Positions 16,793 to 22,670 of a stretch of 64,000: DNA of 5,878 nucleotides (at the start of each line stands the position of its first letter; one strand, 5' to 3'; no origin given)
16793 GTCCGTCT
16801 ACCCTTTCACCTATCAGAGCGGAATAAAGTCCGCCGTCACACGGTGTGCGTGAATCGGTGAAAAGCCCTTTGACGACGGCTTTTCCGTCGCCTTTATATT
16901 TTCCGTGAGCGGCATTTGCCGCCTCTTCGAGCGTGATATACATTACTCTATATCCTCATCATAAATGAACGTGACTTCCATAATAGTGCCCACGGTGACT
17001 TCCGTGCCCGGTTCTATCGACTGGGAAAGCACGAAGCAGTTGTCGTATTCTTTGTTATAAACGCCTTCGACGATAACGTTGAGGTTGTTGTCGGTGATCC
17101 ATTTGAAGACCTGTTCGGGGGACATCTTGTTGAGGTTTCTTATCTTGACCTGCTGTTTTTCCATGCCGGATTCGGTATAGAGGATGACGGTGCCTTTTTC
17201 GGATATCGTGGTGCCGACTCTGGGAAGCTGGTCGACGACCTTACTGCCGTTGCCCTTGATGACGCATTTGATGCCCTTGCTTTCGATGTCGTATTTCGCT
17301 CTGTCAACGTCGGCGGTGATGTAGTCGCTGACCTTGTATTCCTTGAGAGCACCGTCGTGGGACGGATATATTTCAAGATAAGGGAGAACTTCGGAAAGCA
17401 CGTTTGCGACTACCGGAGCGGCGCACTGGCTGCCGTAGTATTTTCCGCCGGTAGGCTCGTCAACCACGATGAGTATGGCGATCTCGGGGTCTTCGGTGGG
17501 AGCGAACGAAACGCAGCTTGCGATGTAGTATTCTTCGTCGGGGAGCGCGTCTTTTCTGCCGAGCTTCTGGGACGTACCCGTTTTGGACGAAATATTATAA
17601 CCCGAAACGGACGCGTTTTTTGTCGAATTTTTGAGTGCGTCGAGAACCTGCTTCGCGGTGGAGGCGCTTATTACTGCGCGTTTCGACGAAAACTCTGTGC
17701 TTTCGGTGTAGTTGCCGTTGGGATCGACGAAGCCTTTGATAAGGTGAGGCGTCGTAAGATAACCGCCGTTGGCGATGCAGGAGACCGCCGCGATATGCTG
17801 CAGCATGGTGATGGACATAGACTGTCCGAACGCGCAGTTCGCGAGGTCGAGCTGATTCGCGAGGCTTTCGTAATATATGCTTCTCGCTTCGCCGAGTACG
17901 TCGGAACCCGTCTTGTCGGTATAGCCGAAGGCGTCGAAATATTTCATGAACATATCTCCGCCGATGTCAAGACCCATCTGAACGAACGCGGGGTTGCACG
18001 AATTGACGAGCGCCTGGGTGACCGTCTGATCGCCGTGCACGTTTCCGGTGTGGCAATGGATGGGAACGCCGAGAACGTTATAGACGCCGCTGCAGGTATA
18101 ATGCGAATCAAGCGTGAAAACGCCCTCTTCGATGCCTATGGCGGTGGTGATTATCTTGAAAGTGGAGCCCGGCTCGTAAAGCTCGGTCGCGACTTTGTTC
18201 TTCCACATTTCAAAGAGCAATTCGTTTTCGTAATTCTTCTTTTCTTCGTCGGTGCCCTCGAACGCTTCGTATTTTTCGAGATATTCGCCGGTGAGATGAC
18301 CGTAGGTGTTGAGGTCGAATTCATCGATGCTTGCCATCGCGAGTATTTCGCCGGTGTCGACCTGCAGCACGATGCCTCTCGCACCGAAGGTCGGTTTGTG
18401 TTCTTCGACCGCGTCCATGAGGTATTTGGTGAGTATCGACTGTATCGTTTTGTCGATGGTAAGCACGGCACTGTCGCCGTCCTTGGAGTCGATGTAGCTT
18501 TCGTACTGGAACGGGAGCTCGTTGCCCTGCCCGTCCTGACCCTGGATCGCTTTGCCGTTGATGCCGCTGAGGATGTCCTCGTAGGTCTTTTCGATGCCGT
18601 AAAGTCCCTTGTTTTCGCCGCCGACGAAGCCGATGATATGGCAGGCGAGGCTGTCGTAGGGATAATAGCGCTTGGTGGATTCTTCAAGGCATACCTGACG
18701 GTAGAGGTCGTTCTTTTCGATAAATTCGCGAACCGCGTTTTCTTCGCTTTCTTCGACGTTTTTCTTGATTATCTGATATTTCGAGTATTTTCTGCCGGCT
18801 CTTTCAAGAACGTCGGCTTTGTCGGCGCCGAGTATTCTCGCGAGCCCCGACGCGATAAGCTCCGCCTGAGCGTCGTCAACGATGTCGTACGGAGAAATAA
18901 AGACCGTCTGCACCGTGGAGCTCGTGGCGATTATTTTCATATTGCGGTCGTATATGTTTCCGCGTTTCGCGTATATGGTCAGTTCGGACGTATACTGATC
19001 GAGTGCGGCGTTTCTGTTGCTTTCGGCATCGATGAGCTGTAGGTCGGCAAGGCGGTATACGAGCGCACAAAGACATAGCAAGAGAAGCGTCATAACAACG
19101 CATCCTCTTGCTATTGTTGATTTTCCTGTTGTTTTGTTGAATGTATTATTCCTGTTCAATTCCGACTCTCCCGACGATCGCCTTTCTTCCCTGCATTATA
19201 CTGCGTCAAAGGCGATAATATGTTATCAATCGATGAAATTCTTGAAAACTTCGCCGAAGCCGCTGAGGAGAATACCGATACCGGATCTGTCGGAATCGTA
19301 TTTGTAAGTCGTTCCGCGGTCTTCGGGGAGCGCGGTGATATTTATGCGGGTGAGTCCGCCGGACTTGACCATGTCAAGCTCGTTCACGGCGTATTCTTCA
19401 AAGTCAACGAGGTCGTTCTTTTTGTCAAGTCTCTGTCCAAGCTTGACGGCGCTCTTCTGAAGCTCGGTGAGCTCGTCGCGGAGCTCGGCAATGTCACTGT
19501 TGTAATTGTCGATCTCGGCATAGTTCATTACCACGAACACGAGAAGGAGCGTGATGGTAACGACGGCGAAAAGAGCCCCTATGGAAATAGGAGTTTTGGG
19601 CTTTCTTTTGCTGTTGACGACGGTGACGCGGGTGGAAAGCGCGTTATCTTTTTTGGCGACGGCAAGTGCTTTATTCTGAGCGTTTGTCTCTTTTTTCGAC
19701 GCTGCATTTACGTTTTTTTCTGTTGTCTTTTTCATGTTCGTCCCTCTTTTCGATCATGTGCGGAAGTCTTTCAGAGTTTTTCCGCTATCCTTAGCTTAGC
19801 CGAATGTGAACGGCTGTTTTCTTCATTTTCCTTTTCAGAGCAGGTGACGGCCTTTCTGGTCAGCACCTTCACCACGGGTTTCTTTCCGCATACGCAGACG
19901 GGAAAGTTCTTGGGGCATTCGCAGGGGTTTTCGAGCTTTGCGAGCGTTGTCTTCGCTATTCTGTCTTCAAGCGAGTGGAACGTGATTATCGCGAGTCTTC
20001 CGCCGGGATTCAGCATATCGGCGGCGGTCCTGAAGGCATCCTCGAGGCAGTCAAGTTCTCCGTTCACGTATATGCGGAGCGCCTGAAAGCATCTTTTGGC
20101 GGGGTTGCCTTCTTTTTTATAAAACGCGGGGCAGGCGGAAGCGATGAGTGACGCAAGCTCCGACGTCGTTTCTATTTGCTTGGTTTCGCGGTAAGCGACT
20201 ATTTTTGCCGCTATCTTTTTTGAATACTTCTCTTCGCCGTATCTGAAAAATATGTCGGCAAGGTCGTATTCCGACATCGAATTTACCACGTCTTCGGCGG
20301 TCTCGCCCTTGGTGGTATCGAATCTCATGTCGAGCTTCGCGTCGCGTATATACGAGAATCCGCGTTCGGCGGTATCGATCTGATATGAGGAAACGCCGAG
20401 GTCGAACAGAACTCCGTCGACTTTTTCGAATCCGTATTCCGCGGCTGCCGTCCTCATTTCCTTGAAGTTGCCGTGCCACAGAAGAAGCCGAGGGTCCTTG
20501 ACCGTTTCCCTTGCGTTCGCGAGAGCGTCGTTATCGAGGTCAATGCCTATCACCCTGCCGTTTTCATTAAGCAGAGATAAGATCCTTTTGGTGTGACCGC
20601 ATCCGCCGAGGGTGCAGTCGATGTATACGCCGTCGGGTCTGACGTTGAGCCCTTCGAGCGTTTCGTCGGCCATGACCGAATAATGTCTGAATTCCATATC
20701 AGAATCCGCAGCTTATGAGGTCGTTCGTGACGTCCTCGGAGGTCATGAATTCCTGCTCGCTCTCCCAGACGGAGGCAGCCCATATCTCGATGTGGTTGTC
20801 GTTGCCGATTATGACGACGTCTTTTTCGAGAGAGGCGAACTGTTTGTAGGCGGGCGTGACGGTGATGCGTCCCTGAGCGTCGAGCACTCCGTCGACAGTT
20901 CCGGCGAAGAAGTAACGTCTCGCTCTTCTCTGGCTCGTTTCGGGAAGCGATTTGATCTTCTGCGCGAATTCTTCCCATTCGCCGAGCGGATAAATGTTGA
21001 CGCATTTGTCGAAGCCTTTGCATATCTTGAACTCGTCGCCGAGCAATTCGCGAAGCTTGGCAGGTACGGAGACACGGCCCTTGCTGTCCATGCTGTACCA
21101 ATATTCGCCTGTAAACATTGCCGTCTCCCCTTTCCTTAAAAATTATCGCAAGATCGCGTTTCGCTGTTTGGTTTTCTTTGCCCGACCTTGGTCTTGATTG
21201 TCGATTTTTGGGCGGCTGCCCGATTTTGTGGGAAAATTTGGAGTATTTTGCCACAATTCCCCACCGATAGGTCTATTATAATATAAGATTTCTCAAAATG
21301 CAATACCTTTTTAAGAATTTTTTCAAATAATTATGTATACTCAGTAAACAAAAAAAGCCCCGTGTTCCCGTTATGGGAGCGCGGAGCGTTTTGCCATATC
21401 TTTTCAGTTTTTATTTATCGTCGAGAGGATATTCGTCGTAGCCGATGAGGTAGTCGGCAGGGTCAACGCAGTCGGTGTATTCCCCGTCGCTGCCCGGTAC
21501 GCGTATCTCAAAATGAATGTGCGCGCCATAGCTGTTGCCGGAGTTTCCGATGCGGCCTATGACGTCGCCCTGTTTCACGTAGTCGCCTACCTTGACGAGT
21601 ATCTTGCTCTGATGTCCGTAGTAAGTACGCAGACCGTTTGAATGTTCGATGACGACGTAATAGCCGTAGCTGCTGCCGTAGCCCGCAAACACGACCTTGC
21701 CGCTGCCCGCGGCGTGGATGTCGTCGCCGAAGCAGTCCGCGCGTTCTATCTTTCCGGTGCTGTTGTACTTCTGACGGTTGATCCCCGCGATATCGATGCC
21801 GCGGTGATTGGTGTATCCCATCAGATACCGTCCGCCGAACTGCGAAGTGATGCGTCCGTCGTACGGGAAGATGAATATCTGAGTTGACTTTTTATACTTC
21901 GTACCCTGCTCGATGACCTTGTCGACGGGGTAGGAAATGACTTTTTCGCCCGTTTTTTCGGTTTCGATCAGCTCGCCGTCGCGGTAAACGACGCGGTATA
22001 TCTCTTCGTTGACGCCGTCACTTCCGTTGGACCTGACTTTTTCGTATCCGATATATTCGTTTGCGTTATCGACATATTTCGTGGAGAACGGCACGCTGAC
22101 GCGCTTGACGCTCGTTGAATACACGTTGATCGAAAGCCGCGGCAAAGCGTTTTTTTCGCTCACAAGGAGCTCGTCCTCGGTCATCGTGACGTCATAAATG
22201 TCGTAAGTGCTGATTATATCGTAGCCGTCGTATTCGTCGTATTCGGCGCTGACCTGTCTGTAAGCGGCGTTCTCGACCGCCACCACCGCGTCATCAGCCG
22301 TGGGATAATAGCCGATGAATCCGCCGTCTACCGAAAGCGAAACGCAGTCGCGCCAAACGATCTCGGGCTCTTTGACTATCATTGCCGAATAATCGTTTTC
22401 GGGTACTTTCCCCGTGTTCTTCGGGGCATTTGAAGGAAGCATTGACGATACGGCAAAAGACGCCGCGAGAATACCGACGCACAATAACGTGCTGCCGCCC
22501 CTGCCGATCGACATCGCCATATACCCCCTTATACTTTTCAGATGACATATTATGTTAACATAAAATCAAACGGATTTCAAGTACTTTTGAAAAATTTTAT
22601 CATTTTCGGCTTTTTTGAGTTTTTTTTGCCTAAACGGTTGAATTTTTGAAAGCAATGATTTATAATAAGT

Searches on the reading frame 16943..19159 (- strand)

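Call 10: search_protein_families(library=pfam, proteins=[window:16943-19159:-], max_evalue=0.001)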
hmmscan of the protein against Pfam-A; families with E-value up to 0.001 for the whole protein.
window:16943-19159:- (738 aa): 3 families
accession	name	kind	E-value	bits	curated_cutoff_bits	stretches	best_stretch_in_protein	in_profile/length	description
PF00905.27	Transpeptidase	-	5.3e-62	210.1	22.1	1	263-588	4-298/299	Penicillin binding protein transpeptidase domain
PF03717.20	PBP_dimer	-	5e-22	79.6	24.4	1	62-215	2-176/180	Penicillin-binding Protein dimerisation domain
PF03793.24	PASTA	-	8e-15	55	23.2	2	608-663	1-63/64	PASTA domain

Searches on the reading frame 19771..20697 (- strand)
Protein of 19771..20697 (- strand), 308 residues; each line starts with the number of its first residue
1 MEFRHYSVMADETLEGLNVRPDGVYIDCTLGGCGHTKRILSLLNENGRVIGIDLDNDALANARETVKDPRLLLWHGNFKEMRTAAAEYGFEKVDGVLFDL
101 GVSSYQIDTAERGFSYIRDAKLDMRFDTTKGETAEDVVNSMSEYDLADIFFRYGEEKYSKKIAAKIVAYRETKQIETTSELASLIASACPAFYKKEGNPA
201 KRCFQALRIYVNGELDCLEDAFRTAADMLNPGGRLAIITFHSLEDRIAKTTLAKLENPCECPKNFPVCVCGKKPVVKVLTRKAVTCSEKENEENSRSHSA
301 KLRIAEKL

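Call 10: search_protein_families(library=pfam, proteins=[window:19771-20697:-], max_evalue=0.001)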
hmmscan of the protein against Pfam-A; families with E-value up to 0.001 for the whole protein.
window:19771-20697:- (308 aa): 5 families
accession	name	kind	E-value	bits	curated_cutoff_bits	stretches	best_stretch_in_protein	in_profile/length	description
PF01795.25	Methyltransf_5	-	5.5e-118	394.4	27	1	2-307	1-308/309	MraW methylase family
PF13649.12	Methyltransf_25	-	5.8e-05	24.2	27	1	32-86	5-63/97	Methyltransferase domain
PF13847.12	Methyltransf_31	-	5.9e-05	23.2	27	0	25-67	7-49/145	Methyltransferase domain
PF08241.18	Methyltransf_11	-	0.00013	22.9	21.2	0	32-81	4-54/95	Methyltransferase domain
PF08242.18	Methyltransf_12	-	0.0006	20.9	30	0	32-73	4-47/98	Methyltransferase domain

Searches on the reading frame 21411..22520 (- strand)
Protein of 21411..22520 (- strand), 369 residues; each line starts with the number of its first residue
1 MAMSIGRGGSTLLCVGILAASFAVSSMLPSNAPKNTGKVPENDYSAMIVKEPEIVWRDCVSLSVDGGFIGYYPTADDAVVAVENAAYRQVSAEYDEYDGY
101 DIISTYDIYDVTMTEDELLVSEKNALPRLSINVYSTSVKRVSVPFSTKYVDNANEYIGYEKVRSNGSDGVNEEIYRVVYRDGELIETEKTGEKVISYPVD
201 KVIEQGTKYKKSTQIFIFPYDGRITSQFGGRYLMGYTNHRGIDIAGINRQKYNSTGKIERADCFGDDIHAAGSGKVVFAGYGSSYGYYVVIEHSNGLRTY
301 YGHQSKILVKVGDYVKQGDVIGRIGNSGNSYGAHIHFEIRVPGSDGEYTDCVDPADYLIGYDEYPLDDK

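Call 10: search_protein_families(library=pfam, proteins=[window:21411-22520:-], max_evalue=0.001)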
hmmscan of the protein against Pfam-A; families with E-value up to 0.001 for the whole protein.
window:21411-22520:- (369 aa): 3 families
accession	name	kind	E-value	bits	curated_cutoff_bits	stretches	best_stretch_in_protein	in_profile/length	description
PF01551.29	Peptidase_M23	-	6.7e-27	94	28.7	1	265-343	13-91/96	Peptidase family M23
PF07501.17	G5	-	2e-17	63.6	23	1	135-208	2-75/75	G5 domain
PF13533.13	Biotin_lipoyl_2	-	0.00032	20.9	29.8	1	306-324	13-31/32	Biotin-lipoyl like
